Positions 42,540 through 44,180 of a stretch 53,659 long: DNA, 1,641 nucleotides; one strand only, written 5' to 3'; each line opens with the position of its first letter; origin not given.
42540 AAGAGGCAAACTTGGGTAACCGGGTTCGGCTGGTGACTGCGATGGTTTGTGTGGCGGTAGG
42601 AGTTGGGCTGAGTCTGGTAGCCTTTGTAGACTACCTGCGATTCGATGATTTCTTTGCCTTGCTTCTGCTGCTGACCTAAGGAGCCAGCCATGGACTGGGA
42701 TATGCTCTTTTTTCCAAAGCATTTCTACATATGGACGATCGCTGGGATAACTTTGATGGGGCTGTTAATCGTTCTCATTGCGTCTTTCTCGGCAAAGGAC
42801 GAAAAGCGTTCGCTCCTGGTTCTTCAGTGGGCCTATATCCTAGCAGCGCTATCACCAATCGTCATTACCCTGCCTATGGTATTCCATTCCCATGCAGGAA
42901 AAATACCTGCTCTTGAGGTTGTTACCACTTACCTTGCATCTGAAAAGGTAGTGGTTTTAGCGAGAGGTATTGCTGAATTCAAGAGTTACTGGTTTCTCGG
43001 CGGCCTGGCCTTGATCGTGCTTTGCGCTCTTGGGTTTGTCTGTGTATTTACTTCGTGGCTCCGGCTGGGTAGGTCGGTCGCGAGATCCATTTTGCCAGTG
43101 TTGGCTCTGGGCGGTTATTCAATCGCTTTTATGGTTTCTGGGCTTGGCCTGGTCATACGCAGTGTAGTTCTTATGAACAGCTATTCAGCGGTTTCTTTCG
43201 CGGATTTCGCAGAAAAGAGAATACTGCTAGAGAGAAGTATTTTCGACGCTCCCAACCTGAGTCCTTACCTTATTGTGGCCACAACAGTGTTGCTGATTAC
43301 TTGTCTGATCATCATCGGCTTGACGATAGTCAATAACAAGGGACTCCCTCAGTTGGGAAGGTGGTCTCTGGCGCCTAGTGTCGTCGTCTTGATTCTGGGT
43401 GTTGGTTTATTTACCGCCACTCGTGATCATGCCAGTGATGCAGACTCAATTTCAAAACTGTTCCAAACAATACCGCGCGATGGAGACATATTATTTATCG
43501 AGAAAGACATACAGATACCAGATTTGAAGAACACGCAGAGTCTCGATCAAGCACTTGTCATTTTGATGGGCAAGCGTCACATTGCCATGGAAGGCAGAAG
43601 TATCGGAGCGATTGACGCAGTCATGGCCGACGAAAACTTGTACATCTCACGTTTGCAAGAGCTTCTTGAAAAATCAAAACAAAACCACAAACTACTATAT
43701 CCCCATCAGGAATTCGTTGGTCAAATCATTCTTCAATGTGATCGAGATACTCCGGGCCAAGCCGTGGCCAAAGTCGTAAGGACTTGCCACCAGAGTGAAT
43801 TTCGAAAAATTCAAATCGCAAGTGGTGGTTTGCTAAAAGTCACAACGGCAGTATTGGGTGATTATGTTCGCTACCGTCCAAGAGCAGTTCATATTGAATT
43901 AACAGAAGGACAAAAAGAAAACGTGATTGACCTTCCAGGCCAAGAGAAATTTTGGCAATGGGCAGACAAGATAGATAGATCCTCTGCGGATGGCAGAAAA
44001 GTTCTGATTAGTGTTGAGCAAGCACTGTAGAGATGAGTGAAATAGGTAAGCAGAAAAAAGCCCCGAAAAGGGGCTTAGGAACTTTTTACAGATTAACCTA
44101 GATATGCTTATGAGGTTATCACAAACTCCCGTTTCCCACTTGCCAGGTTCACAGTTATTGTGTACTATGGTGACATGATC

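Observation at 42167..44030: AT-richer two-gene membrane module joined to the 3' end of the Na+-NQR operon; no recognisable family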

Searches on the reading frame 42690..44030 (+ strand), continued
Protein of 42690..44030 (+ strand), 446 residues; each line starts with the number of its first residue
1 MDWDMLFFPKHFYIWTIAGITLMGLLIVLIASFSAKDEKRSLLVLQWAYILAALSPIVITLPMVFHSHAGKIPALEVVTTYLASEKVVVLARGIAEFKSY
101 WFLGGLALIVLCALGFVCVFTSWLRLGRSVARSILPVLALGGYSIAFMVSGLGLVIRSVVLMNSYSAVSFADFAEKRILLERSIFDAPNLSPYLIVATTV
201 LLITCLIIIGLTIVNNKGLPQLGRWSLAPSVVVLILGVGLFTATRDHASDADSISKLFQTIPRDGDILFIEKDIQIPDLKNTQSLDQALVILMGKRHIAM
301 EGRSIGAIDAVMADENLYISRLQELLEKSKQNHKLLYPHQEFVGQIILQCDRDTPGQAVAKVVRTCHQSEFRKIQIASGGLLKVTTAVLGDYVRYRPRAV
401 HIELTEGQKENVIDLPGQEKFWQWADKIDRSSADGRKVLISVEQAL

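Call 81: search_protein_families(library=ncbifam, proteins=[P0018, P0049, P0058, P0020, P0004, P0009, L013:9989-11215:+], max_evalue=0.01)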
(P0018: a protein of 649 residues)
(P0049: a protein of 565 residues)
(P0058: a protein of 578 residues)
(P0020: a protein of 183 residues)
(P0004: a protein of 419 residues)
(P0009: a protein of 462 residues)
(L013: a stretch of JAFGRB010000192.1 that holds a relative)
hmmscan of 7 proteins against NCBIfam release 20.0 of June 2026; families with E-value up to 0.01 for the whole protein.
P0018 (649 aa): 5 families
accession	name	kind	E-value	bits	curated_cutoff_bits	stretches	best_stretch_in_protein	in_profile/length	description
NF033760.1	gliding_GltG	equivalog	8.4e-26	90.7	650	2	539-646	539-646/650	adventurous gliding motility protein GltG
NF033768.1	myxo_SS_tail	domain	1.9e-23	82.4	40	1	554-645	1-91/92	AgmX/PglI C-terminal domain-containing protein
TIGR01352.1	tonB_Cterm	subfamily_domain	5.5e-06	26.6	27.1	1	582-642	10-72/76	TonB family protein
NF033761.1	gliding_GltJ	equivalog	1.1e-05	24.8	450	1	550-634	577-661/671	adventurous gliding motility protein GltJ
NF058680.1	EncD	equivalog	0.0049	17.3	120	0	316-356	28-68/106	encapsulin nanocompartment cargo ferric reductase EncD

P0049 (565 aa): 0 families

P0058 (578 aa): 2 families
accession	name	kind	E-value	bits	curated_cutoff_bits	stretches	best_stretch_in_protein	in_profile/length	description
NF047370.1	toxin_TsaT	equivalog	0.0006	20.2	80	1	186-233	7-55/60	type II toxin-antitoxin system toxin TsaT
TIGR02801.1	tolR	equivalog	0.0016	19.1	127.3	0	501-558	78-120/129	protein TolR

P0020 (183 aa): 4 families
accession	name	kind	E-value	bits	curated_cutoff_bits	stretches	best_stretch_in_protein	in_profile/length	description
TIGR02801.1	tolR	equivalog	9e-10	39.3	127.3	1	34-170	4-126/129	protein TolR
NF008429.0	PRK11267.1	equivalog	5.2e-05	23.3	216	1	34-170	17-132/141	TonB system transport protein ExbD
TIGR02803.1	ExbD_1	equivalog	0.00012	22.2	152.95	0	35-169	4-117/122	TonB system transport protein ExbD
NF008248.0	PRK11024.1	equivalog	0.0013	18.9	162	1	34-144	15-123/142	colicin uptake protein TolR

P0004 (419 aa): 1 family
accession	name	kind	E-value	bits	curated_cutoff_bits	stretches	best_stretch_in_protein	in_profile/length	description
TIGR00351.1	narI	equivalog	0.0036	17.2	105.55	1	57-163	81-185/225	respiratory nitrate reductase subunit gamma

P0009 (462 aa): 0 families

L013:9989-11215:+ (408 aa): 0 families
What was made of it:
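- On TonB-like proteins (TonB_C / AgmX-PglI C-terminal domain): The domain is present only in relative P0018 (call 81).
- Closest known: Myxobacterial TonB-like gliding proteins GltG/GltJ and the AgmX/PglI C-terminal domain. Same: One family member (P0018/P0152) ends in this TonB_C-type domain (82.4 bits against a cutoff of 40; GltG tail E = 8e-26, call 81).
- Relative P0018/P0152 has the same architecture fused to an AgmX/PglI/TonB_C-type domain (NF033768, 82.4 bits against a cutoff of 40; GltG-like tail at E = 8e-26) (call 81). One relative is fused to a TonB_C-type domain, which in known systems needs energisation (call 81).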

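Call 87: search_dna_similar(query=window:42690-44027:+, collection=plasmids, mode=protein, max_evalue=0.001, max_rows=10)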
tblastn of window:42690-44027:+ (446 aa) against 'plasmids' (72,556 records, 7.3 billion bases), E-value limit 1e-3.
No match.

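Call 88: search_dna_similar(query=window:42690-44027:+, collection=phages, mode=protein, max_evalue=0.001, max_rows=10)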
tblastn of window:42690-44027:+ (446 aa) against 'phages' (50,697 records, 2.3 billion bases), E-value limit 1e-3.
No match.

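Call 89: find_related_loci(query=A10, collection=viral_contigs, flank=5000)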
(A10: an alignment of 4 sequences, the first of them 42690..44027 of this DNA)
Query A10 (446 aa) in viral_contigs; peptide patterns used: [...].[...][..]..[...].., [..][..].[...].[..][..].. (x = any residue, [..] = any of these).
9 stretches matched a pattern, but none encodes a relative of the query by tblastn (E <= 1e-3).
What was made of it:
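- There are no homologues in phage, plasmid or viral-contig collections (calls 87-89).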

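Call 97: search_protein_families(library=ncbifam, proteins=[L001:17-1081:+, L001:4121-5662:+], max_evalue=0.001)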
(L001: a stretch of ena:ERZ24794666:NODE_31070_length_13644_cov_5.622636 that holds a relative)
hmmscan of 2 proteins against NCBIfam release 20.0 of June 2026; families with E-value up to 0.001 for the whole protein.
L001:17-1081:+ (354 aa): 1 family
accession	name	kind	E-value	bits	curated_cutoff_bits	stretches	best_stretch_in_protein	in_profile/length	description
TIGR03901.2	MYXO-CTERM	domain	3.8e-05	24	20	1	320-352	2-33/34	MYXO-CTERM sorting domain-containing protein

L001:4121-5662:+ (513 aa): 0 families

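Call 103: list_cluster_members(proteins=[P0002, P0004, P0005, P0009, P0012, P0018, P0019, P0021, L013:9989-11212:+, L014:6700-7953:+])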
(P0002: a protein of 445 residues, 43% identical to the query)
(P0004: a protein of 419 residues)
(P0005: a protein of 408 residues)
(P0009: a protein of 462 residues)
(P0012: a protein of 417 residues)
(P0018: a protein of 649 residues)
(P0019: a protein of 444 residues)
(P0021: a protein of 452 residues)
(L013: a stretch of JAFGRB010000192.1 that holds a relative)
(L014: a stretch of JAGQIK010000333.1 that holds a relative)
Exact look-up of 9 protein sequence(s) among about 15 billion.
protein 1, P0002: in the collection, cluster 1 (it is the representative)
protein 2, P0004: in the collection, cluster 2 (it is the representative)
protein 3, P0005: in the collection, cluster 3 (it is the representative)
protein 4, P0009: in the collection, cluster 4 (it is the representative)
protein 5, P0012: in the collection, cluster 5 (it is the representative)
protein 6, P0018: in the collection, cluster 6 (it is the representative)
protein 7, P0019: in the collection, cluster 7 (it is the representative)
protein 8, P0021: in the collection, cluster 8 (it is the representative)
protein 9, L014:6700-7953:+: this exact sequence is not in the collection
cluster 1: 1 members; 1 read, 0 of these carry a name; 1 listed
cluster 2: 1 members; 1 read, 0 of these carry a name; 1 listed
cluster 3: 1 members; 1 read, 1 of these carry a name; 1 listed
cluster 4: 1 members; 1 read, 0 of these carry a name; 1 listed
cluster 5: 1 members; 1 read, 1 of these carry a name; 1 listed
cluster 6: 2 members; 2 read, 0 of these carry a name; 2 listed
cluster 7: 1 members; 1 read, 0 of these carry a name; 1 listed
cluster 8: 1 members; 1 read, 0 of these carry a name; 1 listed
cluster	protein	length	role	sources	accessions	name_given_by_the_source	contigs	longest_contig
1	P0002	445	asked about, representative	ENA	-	-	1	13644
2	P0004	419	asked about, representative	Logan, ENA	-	-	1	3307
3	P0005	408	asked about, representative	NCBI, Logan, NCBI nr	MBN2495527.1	MAG: hypothetical protein JXR96_13110 [Deltaproteobacteria bacterium] | hypothetical protein [Deltaproteobacteria bacterium]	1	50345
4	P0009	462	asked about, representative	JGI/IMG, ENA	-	-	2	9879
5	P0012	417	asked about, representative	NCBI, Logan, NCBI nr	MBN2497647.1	MAG: hypothetical protein JXR96_23845 [Deltaproteobacteria bacterium] | hypothetical protein [Deltaproteobacteria bacterium]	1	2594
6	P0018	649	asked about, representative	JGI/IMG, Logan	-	-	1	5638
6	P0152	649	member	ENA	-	-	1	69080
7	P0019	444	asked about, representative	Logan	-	-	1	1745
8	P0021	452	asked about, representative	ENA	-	-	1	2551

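Call 104: find_encoding_contigs(protein=P0152, flank=10000, max_places=1)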
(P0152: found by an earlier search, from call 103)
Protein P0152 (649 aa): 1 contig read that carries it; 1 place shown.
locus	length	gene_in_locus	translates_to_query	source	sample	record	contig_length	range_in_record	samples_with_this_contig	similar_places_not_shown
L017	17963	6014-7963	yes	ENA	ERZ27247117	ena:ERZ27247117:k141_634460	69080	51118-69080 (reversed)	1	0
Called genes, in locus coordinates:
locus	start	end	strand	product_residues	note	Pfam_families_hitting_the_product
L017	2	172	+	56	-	?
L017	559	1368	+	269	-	PF06342:DUF1057, PF00561:Abhydrolase_1, PF12146:Hydrolase_4 (faint), PF12697:Abhydrolase_6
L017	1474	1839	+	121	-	-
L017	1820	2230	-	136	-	-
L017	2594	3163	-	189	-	PF09970:DUF2204 (faint), PF19502:DUF6036 (faint)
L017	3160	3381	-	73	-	-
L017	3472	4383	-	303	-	-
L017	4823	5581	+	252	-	-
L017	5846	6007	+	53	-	-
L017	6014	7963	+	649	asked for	-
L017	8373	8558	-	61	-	-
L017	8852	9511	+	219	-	PF17761:DUF1016_N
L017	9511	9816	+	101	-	PF05016:ParE_toxin (weak)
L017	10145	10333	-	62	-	-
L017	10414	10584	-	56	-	-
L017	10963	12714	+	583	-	PF16697:Yop-YscD_cpl, PF00498:FHA, PF00158:Sigma54_activat, PF14532:Sigma54_activ_2, PF07728:AAA_5 (weak), PF25601:AAA_lid_14, PF02954:HTH_8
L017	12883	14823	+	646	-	-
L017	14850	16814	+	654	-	PF17517:IgGFc_binding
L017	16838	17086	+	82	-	PF13717:Zn_ribbon_4 (weak)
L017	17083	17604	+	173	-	-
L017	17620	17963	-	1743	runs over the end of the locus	PF00069:Pkinase, PF07714:PK_Tyr_Ser-Thr, PF20703:nSTAND1, PF23381:Beta-prop_IFT122_1st, PF23414:Beta-prop_EML_2, PF24796:WDR55, PF24807:WD40_CDC20-Fz, PF24817:WD40_WDHD1_1st, +124 more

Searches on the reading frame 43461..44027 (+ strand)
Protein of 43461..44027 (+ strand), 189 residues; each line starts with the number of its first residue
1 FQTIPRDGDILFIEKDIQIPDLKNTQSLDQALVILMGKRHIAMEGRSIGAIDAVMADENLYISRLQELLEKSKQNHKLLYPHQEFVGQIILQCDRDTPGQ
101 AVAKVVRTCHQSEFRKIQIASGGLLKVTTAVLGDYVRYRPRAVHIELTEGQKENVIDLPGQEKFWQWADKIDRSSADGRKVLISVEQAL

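Call 79: search_solved_structures(query=A12, max_evalue=10, show_alignments=2)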
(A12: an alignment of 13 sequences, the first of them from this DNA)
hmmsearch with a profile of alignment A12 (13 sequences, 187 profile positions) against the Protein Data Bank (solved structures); distinct sequences matched with E-value up to 10: 10.
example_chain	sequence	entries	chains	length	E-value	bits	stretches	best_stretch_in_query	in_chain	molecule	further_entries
8p9r_A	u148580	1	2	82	0.02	17.7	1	86-125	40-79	Biopolymer transport protein ExbD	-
8vgc_A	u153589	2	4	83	0.021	17.7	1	86-125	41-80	Biopolymer transport protein ExbD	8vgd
8pek_A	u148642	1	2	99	0.024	17.5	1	86-119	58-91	Biopolymer transport protein ExbD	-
2pfu_A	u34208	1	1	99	0.031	17.1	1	86-125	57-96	Biopolymer transport exbD protein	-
6tyi_Y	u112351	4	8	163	0.035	16.9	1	86-128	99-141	Biopolymer transport protein ExbD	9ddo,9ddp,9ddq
7ajq_F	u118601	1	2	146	0.046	16.5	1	86-120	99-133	Biopolymer transport protein ExbD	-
3eoe_A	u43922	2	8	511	0.16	14.8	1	15-69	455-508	Pyruvate kinase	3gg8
3wkl_A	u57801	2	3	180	0.56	13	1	5-86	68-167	Putative Zinc Metalloprotease AQ_1964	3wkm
9s9g_A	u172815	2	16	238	0.8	12.5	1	31-86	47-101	Cell division protein CdvA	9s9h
6icc_A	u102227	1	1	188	1.3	11.8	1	13-86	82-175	PDZ tandem fragment with PA tag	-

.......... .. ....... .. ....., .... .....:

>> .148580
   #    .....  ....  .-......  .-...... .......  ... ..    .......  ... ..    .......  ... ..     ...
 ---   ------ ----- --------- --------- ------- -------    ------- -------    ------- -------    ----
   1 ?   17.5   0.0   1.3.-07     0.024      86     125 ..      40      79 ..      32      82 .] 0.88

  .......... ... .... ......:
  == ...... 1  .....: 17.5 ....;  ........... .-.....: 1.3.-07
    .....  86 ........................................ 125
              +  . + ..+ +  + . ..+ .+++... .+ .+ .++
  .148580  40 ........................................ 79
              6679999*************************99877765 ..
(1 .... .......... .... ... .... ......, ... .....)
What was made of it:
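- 43470..43838 (+): Large protein residues 261-383: ExbD/TolR-type periplasmic alpha/beta domain. For the domain-only profile the six best PDB hits are all ExbD (call 79).
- On ExbD/TolR family (PF02472): The top PDB hits are all ExbD (call 79).
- The six best direct PDB hits are all ExbD (call 79).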
